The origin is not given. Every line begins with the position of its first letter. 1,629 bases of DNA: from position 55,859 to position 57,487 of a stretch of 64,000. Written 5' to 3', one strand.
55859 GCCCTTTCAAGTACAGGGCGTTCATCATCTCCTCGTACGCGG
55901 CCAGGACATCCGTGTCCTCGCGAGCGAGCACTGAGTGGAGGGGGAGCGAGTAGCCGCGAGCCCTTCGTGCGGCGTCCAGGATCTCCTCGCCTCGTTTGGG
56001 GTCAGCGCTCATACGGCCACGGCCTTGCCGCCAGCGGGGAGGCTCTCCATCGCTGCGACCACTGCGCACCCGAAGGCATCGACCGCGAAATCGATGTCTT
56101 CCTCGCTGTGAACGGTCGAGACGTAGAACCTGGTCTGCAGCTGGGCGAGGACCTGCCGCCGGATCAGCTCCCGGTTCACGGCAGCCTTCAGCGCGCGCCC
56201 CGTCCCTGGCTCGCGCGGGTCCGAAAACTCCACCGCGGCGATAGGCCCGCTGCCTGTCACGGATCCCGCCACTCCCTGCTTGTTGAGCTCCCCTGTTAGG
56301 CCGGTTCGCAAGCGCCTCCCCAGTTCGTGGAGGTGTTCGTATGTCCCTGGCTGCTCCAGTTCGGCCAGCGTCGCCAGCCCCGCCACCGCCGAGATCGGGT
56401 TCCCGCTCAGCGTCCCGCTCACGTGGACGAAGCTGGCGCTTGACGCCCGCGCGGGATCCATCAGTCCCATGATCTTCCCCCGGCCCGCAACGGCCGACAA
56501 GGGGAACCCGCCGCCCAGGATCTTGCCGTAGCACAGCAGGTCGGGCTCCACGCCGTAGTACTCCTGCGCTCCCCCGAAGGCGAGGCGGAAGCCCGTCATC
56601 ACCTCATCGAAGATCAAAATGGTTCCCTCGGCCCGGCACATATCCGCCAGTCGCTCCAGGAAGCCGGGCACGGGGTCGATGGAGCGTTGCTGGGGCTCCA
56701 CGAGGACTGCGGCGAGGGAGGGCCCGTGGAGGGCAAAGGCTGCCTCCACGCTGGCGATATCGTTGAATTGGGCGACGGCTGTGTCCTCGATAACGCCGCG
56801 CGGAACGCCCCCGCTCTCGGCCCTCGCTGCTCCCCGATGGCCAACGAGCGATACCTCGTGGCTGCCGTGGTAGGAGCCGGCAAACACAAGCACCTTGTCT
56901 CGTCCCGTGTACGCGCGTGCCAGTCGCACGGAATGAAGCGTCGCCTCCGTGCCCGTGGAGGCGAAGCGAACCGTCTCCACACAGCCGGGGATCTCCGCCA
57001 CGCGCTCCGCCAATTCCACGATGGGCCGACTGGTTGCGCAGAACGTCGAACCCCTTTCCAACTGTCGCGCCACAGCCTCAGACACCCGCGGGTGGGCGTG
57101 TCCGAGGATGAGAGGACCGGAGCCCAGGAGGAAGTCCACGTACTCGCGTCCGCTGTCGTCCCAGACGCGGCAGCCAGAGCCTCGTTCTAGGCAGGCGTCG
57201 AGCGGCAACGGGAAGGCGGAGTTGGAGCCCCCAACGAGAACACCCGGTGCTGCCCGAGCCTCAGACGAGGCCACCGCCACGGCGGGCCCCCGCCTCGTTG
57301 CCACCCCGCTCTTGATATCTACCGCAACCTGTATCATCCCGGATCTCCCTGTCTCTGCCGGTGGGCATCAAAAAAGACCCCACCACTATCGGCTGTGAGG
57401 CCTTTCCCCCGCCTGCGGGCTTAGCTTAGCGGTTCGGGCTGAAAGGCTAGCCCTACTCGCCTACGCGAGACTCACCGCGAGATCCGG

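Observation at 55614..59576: Candidate new c-di-AMP-controlled beta-amino-acid/osmolyte pathway: divergent locus with a riboswitch on each arm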

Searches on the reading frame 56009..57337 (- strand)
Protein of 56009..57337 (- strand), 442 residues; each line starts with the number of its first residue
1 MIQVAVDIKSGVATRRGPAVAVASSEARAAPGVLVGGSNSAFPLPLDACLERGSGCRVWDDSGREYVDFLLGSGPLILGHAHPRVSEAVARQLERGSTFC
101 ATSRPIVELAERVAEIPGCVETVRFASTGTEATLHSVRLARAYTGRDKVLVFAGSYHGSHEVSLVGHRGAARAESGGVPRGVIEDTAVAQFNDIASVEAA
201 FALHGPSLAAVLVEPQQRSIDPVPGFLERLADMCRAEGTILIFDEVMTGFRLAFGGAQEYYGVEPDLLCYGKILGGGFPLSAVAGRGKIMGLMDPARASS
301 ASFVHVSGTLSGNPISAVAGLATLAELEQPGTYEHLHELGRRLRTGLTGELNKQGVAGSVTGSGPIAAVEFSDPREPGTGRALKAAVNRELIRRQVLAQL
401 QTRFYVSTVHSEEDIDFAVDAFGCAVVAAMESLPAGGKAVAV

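Call 7: search_protein_families(library=pfam, proteins=[window:56009-57337:-], max_evalue=0.001)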
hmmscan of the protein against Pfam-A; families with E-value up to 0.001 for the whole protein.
window:56009-57337:- (442 aa): 1 family
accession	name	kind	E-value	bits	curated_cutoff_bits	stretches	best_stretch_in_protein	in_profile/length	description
PF00202.27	Aminotran_3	-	1.7e-61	208.6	30.5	1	48-422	11-399/403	Aminotransferase class-III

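Call 8: search_protein_families(library=ncbifam, proteins=[window:56009-57337:-], max_evalue=0.001)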
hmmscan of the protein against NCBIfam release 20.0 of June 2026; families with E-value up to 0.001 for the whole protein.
window:56009-57337:- (442 aa): 68 families (the best 25 are shown)
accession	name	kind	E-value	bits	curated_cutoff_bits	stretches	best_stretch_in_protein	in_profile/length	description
NF000818.0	PRK00062.1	subfamily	4.6e-103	345.2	398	1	48-421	36-419/429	glutamate-1-semialdehyde 2,1-aminomutase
TIGR00713.1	hemL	equivalog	3.4e-97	325.8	527.3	1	33-420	12-414/423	glutamate-1-semialdehyde 2,1-aminomutase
NF009055.0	PRK12389.1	equivalog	1.6e-80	270.9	637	1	49-422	38-421/431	glutamate-1-semialdehyde 2,1-aminomutase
NF041362.1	GntE_guanitoxin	equivalog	1.1e-79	268.1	525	1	48-416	36-423/426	guanitoxin biosynthesis PLP-dependent transaminase GntE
NF004856.0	PRK06209.1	equivalog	1.1e-76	258.2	486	1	41-433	35-420/450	glutamate-1-semialdehyde 2,1-aminomutase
NF001864.0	PRK00615.1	equivalog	2.1e-56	191.3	706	1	60-377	49-369/433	glutamate-1-semialdehyde aminotransferase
NF005453.0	PRK07046.1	subfamily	6.1e-53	180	425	1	44-411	55-433/453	transaminase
NF005993.0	PRK08117.1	subfamily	3.6e-49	167.5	574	1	49-391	28-387/433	aspartate aminotransferase family protein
TIGR00707.1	argD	subfamily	6.1e-48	163.5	410.05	1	47-422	10-376/381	acetylornithine/succinylornithine family transaminase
NF002874.0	PRK03244.1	equivalog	1.5e-46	159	457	1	48-422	27-388/399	acetylornithine transaminase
NF005985.0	PRK08088.1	equivalog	2.8e-45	154.8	713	1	51-376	28-364/426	4-aminobutyrate--2-oxoglutarate transaminase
TIGR00700.1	GABAtrnsam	equivalog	1.4e-44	152.4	506.65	2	190-384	184-372/420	4-aminobutyrate--2-oxoglutarate transaminase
NF053554.1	prodigi_MAP_PigE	equivalog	7.7e-44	150.2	850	1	47-378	401-734/837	prodigiosin MAP biosynthesis aminotransferase PigE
NF005272.0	PRK06777.1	equivalog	9.6e-44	149.6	725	1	51-384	27-371/421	4-aminobutyrate--2-oxoglutarate transaminase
NF004426.0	PRK05769.1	equivalog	3.7e-43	147.9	552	2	207-397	221-404/441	acetyl ornithine aminotransferase family protein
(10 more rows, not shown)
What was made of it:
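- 56009..57337 (-): GSAM-like class-III PLP enzyme (442 aa), predicted transaminase, not HemL. PF00202 at 1.7e-61 (call 7). hemL TIGR00713 scores 326 against 527 and NF000818 scores 345 against 398 (call 8).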

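Call 21: search_solved_structures(query=window:56009-57337:-, max_evalue=1e-30, show_alignments=1)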
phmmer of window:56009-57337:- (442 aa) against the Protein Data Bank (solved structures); distinct sequences matched with E-value up to 1e-30: 62 (the best 60 are shown).
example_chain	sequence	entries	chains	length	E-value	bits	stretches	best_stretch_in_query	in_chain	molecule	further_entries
3k28_A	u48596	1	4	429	9.1e-78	265.5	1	48-423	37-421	Glutamate-1-semialdehyde 2,1-aminomutase 2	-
3bs8_A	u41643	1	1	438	4.7e-75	256.6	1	34-421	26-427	Glutamate-1-semialdehyde 2,1-aminomutase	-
4e77_A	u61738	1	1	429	1.6e-73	251.5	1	47-360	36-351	Glutamate-1-semialdehyde 2,1-aminomutase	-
2e7u_A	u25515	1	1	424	4e-72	246.9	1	49-373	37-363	Glutamate-1-semialdehyde 2,1-aminomutase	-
3l44_A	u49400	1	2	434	8e-72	245.9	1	48-429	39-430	Glutamate-1-semialdehyde 2,1-aminomutase 1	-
5i92_A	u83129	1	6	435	1.2e-71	245.4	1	51-372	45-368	Glutamate-1-semialdehyde 2,1-aminomutase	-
5hdm_A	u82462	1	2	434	1.9e-71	244.7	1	47-355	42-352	Glutamate-1-semialdehyde 2,1-aminomutase 1, chloroplastic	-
2gsa_A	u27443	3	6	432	1.1e-70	242.2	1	50-421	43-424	GLUTAMATE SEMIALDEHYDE AMINOTRANSFERASE | PROTEIN (GLUTAMATE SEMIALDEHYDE AMINOTRANSFERASE)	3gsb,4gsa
2hoy_A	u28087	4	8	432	2e-70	241.3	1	50-421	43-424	Glutamate-1-semialdehyde 2,1-aminomutase (GSAM) apo-form | Glutamate-1-semialdehyde 2,1-aminomutase (GSAM) pmp-form | Glutamate-1-semialdehyde 2,1-aminomutase (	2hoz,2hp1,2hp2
3fq7_A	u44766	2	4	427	3e-70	240.7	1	51-421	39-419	Glutamate-1-semialdehyde 2,1-aminomutase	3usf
3fqa_A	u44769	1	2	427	6.1e-70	239.7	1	51-421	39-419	Glutamate-1-semialdehyde 2,1-aminomutase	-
2cfb_A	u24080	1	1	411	1e-69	239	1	52-419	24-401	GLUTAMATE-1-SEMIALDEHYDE 2,1-AMINOMUTASE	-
3fq8_A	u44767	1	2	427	1.1e-69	238.8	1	51-421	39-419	Glutamate-1-semialdehyde 2,1-aminomutase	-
6w80_A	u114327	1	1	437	2.6e-67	231.1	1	49-375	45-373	Glutamate-1-semialdehyde 2,1-aminomutase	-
2epj_A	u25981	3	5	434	1.6e-65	225.2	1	42-363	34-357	Glutamate-1-semialdehyde 2,1-aminomutase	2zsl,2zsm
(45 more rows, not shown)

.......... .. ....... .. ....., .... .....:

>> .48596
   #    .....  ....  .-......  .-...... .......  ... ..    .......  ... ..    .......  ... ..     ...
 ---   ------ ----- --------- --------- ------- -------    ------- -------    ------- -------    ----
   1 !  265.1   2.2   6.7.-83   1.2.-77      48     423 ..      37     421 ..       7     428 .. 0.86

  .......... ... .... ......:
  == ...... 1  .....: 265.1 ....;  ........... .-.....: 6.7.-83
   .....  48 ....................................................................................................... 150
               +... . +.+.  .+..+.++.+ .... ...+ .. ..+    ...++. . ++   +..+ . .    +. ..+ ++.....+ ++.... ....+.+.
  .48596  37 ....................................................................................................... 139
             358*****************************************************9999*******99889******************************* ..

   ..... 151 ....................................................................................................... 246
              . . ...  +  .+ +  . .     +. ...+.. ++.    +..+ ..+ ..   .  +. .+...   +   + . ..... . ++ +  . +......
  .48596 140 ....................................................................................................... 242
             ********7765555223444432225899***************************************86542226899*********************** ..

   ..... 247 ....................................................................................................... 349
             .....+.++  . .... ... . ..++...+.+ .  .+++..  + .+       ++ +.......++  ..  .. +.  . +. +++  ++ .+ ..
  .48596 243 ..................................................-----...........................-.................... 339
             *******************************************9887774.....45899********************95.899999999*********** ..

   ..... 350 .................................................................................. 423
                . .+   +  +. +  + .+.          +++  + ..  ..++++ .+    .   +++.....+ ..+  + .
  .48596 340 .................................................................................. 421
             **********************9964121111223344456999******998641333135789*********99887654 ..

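Call 27: find_homologous_proteins(query=window:56009-57337:-, max_evalue=1e-20)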
Query window:56009-57337:- (442 aa): 7769 proteins with E <= 1e-20 among 8000 candidates; the best 120 are listed.
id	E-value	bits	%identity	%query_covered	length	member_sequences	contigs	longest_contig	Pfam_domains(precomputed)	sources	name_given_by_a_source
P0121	2.3e-284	961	100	100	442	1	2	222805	PF00202.28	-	-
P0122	8.4e-249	844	88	100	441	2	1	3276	PF00202.28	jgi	jgi:glutamate-1-semialdehyde 2,1-aminomutase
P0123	8.6e-248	841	86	100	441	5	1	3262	PF00202.28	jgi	jgi:glutamate-1-semialdehyde 2,1-aminomutase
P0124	2.4e-239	813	84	100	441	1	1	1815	PF00202.28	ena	-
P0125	8.4e-239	811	85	100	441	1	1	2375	PF00202.28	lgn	-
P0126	1.9e-237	806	84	100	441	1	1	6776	PF00202.28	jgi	jgi:glutamate-1-semialdehyde 2,1-aminomutase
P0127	6.4e-237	805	84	100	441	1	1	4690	PF00202.28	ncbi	-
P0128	5.2e-232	789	82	100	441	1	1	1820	PF00202.28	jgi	jgi:glutamate-1-semialdehyde 2,1-aminomutase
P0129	9.7e-231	784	82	100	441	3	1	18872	PF00202.28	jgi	jgi:glutamate-1-semialdehyde 2,1-aminomutase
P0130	1.0e-226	771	81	100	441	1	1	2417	PF00202.28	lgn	-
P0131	1.8e-203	695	74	98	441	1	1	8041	PF00202.28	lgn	-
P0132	2.6e-203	694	73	98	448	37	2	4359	PF00202.28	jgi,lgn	jgi:glutamate-1-semialdehyde 2,1-aminomutase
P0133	1.9e-202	691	74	98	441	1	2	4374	PF00202.28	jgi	jgi:glutamate-1-semialdehyde 2,1-aminomutase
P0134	2.9e-202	691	73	98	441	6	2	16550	PF00202.28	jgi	jgi:glutamate-1-semialdehyde 2,1-aminomutase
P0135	4.5e-202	690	72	100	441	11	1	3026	PF00202.28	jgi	-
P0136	8.4e-202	689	72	100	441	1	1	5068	PF00202.28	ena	-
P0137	6.1e-201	686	71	100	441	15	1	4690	PF00202.28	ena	-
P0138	7.4e-201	686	72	100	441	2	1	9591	PF00202.28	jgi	jgi:glutamate-1-semialdehyde 2,1-aminomutase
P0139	1.1e-200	685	71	100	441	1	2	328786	PF00202.28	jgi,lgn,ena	jgi:glutamate-1-semialdehyde 2,1-aminomutase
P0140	2.2e-200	684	71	100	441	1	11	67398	PF00202.28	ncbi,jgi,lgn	-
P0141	2.4e-200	684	71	100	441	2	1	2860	PF00202.28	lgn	-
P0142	2.6e-200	684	73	98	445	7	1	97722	PF00202.28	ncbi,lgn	-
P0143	3.9e-200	684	71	100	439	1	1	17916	PF00202.28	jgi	jgi:glutamate-1-semialdehyde 2,1-aminomutase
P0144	1.3e-199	682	70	100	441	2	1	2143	PF00202.28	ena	-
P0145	2.0e-199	681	71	98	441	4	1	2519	PF00202.28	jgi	jgi:glutamate-1-semialdehyde 2,1-aminomutase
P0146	2.5e-199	681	71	99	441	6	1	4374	PF00202.28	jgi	jgi:glutamate-1-semialdehyde 2,1-aminomutase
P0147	7.3e-199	679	71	100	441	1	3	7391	PF00202.28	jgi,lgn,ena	-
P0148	3.9e-198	677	71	98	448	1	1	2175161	PF00202.28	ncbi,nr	ncbi:MAG: aspartate aminotransferase family protein [Dehalococcoidia bacterium]|nr:MAG: aspartate am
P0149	6.6e-198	676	71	100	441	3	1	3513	PF00202.28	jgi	-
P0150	2.1e-196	671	69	100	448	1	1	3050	PF00202.28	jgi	jgi:glutamate-1-semialdehyde 2,1-aminomutase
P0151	3.0e-196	671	71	100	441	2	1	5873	PF00202.28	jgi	jgi:glutamate-1-semialdehyde 2,1-aminomutase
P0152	4.0e-195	667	69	98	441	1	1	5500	PF00202.28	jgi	jgi:glutamate-1-semialdehyde 2,1-aminomutase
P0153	4.3e-195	667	69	100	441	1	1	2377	PF00202.28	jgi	jgi:glutamate-1-semialdehyde 2,1-aminomutase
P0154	3.5e-194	664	71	96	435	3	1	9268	PF00202.28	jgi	jgi:glutamate-1-semialdehyde 2,1-aminomutase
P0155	2.4e-193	661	69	100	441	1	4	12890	PF00202.28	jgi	jgi:glutamate-1-semialdehyde 2,1-aminomutase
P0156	1.5e-192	659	70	98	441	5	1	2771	PF00202.28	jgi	-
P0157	3.0e-192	658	72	95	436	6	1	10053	PF00202.28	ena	-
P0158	7.1e-192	656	69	100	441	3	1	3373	PF00202.28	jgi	jgi:glutamate-1-semialdehyde 2,1-aminomutase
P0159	8.5e-192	656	71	98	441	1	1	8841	PF00202.28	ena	-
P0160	1.6e-191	655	70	100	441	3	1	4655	PF00202.28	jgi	jgi:glutamate-1-semialdehyde 2,1-aminomutase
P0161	1.1e-189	649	85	79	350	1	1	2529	PF00202.28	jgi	jgi:glutamate-1-semialdehyde 2,1-aminomutase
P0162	1.6e-189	649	69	100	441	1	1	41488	PF00202.28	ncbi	-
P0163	2.3e-188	645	69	97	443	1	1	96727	PF00202.28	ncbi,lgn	-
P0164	3.8e-188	644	69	96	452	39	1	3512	PF00202.28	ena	-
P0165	8.5e-188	643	69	97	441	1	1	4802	PF00202.28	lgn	-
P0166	1.5e-187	642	67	100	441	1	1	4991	PF00202.28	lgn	-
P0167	8.7e-186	636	71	90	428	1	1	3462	PF00202.28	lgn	-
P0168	4.9e-185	634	68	99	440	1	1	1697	PF00202.28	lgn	-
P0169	6.3e-185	633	71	91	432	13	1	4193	PF00202.28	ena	-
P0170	4.6e-184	631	68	100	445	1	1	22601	PF00202.28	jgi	jgi:glutamate-1-semialdehyde 2,1-aminomutase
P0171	2.6e-183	628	68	97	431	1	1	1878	PF00202.28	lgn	-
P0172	3.0e-183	628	70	91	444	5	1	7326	PF00202.28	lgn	-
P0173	6.2e-182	624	65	97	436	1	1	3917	PF00202.28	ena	-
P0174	1.1e-181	623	67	96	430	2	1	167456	PF00202.28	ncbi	ncbi:MAG: aminotransferase class III-fold pyridoxal phosphate-dependent enzyme [Dehalococcoidia bact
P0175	2.2e-180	619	71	88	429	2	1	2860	PF00202.28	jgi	-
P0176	2.5e-180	618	85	76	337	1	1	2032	PF00202.28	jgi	jgi:glutamate-1-semialdehyde 2,1-aminomutase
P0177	3.3e-180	618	67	97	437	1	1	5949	PF00202.28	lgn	-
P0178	2.4e-179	615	64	98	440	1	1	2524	PF00202.28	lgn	-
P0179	1.8e-178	612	70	91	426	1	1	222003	PF00202.28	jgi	jgi:glutamate-1-semialdehyde 2,1-aminomutase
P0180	6.0e-178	610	70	90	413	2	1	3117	PF00202.28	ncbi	-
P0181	1.7e-177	609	66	95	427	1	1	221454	PF00202.28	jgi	jgi:glutamate-1-semialdehyde 2,1-aminomutase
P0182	2.1e-177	609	65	98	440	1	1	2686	PF00202.28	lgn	-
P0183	3.5e-177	608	87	71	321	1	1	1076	PF00202.28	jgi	-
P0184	6.2e-176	604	64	98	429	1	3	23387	PF00202.28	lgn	-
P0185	2.4e-175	602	63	98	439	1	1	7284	PF00202.28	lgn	-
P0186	2.0e-174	599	66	90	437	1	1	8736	PF00202.28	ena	-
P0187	2.5e-174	599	63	93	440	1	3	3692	PF00202.28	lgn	-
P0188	4.0e-174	598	63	97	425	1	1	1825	PF00202.28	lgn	-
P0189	7.7e-174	597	67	91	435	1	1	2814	PF00202.28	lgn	-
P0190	8.2e-174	597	63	97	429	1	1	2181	PF00202.28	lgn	-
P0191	7.0e-173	594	64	91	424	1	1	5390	PF00202.28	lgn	-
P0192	1.7e-172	592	65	93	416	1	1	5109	PF00202.28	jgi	jgi:glutamate-1-semialdehyde 2,1-aminomutase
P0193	2.7e-171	589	68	88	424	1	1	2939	PF00202.28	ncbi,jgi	-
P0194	3.3e-171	588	63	98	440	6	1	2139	PF00202.28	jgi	jgi:glutamate-1-semialdehyde 2,1-aminomutase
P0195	7.5e-171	587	63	92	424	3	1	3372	PF00202.28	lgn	-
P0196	5.2e-170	584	63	91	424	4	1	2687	PF00202.28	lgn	-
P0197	1.3e-169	583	65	90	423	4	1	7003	PF00202.28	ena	-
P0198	1.8e-169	583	63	96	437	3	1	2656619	PF00202.28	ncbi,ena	-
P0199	7.3e-169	581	65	96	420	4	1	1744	PF00202.28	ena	-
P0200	1.2e-168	580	67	90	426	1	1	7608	PF00202.28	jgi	jgi:glutamate-1-semialdehyde 2,1-aminomutase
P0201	3.0e-168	578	61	90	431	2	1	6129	PF00202.28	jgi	jgi:glutamate-1-semialdehyde 2,1-aminomutase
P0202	1.2e-167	576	63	93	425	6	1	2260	PF00202.28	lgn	-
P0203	1.4e-167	576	64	91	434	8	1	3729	PF00202.28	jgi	-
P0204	2.5e-167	575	63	90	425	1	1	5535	PF00202.28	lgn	-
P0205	9.9e-167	573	63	91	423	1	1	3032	PF00202.28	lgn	-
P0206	5.1e-166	571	61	96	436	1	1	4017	PF00202.28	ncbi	-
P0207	2.4e-165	569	62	97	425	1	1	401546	PF00202.28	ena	-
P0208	1.2e-164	567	65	90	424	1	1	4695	PF00202.28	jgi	jgi:glutamate-1-semialdehyde 2,1-aminomutase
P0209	6.0e-159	548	63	88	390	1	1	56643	PF00202.28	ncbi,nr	ncbi:MAG TPA: aminotransferase class III-fold pyridoxal phosphate-dependent enzyme [Dehalococcoidia 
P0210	3.0e-148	513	59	88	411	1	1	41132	PF00202.28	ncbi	-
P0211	1.2e-137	478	72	69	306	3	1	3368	PF00202.28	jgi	jgi:glutamate-1-semialdehyde 2,1-aminomutase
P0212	2.6e-136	473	66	69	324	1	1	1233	PF00202.28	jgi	jgi:glutamate-1-semialdehyde 2,1-aminomutase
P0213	8.6e-124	432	53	88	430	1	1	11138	PF00202.28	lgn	-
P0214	1.1e-119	419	51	90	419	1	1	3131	PF00202.28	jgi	jgi:glutamate-1-semialdehyde 2,1-aminomutase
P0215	2.0e-119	418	51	90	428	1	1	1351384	PF00202.28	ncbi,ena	-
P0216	4.8e-119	416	51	90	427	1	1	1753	PF00202.28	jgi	jgi:glutamate-1-semialdehyde 2,1-aminomutase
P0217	7.4e-118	412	49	92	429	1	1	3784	PF00202.28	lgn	-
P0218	8.8e-118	412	61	68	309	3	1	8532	PF00202.28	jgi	jgi:glutamate-1-semialdehyde 2,1-aminomutase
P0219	1.2e-117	412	51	90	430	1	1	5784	PF00202.28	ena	-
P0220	2.5e-117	411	50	90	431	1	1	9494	PF00202.28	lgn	-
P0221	2.6e-116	407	51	89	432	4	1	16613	PF00202.28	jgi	jgi:glutamate-1-semialdehyde 2,1-aminomutase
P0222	3.8e-116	407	53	85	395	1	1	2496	PF00202.28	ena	-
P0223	1.3e-115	405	67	64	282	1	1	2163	PF00202.28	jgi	jgi:glutamate-1-semialdehyde 2,1-aminomutase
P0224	1.3e-115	405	50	90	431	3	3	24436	PF00202.28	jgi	jgi:glutamate-1-semialdehyde 2,1-aminomutase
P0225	4.1e-115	403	50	95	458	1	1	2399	PF00202.28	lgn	-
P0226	6.0e-114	400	49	90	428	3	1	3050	PF00202.28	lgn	-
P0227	2.2e-113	398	50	88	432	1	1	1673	PF00202.28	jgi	jgi:glutamate-1-semialdehyde 2,1-aminomutase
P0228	4.3e-113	397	54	81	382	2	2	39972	PF00202.28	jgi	jgi:glutamate-1-semialdehyde 2,1-aminomutase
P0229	5.9e-113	396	50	89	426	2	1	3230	PF00202.28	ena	-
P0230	7.1e-113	396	47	93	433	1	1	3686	PF00202.28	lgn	-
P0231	3.2e-111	391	48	88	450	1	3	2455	PF00202.28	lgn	-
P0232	4.2e-111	390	50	90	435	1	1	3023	PF00202.28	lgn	-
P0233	4.1e-110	387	47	93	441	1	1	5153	PF00202.28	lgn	-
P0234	7.1e-110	386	50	89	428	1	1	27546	PF00202.28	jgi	jgi:glutamate-1-semialdehyde 2,1-aminomutase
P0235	2.3e-109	384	48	91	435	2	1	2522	PF00202.28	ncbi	-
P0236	2.5e-109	384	49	91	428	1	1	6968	PF00202.28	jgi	jgi:glutamate-1-semialdehyde 2,1-aminomutase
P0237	3.5e-109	384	47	91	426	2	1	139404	PF00202.28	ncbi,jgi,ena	-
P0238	5.4e-109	383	47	88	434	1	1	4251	PF00202.28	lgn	-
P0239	5.9e-109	383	49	90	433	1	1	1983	PF00202.28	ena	-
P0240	8.2e-109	383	48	90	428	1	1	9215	PF00202.28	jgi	jgi:glutamate-1-semialdehyde 2,1-aminomutase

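Call 28: find_encoding_contigs(protein=P0174, flank=7000, max_places=2)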
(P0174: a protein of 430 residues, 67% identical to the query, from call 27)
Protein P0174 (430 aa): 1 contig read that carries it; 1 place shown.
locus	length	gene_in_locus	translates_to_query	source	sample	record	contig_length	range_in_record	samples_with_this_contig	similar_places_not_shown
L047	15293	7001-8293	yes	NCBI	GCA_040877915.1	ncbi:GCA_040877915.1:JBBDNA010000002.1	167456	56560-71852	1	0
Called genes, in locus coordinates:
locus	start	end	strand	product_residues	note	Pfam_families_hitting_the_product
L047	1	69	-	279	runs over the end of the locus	PF02735:Ku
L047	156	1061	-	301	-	PF01904:DUF72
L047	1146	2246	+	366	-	PF08240:ADH_N, PF16912:Glu_dehyd_C, PF00107:ADH_zinc_N, PF13602:ADH_zinc_N_2 (weak)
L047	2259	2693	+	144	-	PF03061:4HBT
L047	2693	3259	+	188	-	PF02627:CMD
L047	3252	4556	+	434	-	PF01565:FAD_binding_4, PF04030:ALO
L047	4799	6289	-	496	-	-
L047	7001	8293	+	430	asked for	PF00202:Aminotran_3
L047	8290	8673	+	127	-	PF02627:CMD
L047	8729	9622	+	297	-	PF01370:Epimerase, PF16363:GDP_Man_Dehyd (faint), PF08338:DUF1731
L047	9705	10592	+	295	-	PF00561:Abhydrolase_1, PF12697:Abhydrolase_6, PF12146:Hydrolase_4 (weak)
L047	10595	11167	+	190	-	-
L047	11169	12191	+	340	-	PF00296:Bac_luciferase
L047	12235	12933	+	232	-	PF13563:2_5_RNA_ligase2 (weak)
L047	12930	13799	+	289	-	PF00561:Abhydrolase_1, PF12146:Hydrolase_4, PF12697:Abhydrolase_6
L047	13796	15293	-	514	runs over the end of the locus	PF13191:AAA_16 (weak)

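Call 29: find_encoding_contigs(protein=P0179, flank=7000, max_places=2)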
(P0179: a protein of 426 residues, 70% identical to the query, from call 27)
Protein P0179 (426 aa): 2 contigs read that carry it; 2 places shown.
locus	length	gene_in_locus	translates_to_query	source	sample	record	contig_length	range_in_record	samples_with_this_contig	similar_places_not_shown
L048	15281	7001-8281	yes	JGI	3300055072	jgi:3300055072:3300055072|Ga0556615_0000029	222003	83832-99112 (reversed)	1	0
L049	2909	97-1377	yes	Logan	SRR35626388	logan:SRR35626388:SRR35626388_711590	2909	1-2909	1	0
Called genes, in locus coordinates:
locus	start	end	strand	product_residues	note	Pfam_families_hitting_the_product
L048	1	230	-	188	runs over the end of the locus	PF01904:DUF72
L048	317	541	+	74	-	-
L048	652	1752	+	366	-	PF08240:ADH_N, PF00107:ADH_zinc_N, PF13602:ADH_zinc_N_2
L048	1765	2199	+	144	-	PF03061:4HBT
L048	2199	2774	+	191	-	PF02627:CMD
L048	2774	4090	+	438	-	PF01565:FAD_binding_4, PF04030:ALO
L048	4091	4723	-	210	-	PF03446:NAD_binding_2 (weak), PF03807:F420_oxidored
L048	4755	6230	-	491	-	-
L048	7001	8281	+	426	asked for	PF00202:Aminotran_3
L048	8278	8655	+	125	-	PF02627:CMD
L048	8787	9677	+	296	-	PF01370:Epimerase, PF16363:GDP_Man_Dehyd (faint), PF08338:DUF1731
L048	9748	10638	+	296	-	PF00561:Abhydrolase_1, PF12146:Hydrolase_4 (faint), PF12697:Abhydrolase_6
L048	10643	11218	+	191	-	-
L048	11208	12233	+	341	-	PF00296:Bac_luciferase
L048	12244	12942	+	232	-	PF02834:LigT_PEase (faint), PF13563:2_5_RNA_ligase2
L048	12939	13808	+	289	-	PF00561:Abhydrolase_1, PF12146:Hydrolase_4, PF12697:Abhydrolase_6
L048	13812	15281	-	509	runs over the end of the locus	-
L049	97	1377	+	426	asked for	PF00202:Aminotran_3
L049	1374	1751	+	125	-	PF02627:CMD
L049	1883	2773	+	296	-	PF01370:Epimerase, PF16363:GDP_Man_Dehyd (faint), PF08338:DUF1731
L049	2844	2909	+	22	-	?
